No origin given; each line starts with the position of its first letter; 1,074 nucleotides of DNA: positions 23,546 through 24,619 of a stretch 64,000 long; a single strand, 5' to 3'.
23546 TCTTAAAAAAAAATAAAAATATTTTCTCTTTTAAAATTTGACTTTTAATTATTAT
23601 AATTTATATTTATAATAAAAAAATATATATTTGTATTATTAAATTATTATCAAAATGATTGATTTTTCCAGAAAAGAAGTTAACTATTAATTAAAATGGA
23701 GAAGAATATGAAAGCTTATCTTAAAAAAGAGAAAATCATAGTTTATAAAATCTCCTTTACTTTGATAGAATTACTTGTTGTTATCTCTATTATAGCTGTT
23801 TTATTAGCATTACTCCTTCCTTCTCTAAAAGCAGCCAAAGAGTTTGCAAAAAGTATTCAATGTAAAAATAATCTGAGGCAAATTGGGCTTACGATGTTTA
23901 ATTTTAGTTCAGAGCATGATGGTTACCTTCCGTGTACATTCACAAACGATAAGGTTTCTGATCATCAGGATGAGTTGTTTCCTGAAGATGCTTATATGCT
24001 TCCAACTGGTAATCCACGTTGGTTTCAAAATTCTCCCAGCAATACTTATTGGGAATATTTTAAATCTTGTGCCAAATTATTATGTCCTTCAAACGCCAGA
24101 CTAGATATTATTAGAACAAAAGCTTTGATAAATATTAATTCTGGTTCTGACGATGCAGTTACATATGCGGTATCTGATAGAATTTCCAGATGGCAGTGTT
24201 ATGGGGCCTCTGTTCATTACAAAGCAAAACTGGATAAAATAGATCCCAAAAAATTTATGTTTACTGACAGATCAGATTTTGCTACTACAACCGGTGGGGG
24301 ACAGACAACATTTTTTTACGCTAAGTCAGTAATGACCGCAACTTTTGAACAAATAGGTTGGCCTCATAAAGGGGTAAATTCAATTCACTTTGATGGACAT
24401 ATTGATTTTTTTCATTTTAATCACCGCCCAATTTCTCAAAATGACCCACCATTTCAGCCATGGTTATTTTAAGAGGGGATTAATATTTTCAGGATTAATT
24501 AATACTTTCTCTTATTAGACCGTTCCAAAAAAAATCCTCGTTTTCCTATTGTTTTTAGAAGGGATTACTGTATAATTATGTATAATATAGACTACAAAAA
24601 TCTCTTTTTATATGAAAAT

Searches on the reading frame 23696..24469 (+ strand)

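Call 11: search_protein_families(library=pfam, proteins=[window:23696-24469:+], max_evalue=0.001)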
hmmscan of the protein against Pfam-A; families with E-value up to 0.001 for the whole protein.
window:23696-24469:+ (258 aa): 1 family
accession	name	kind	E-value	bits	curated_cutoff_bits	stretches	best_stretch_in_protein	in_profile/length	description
PF07596.16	SBP_bac_10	-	1.5e-07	32.2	23.3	1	46-91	2-46/268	Protein of unknown function (DUF1559)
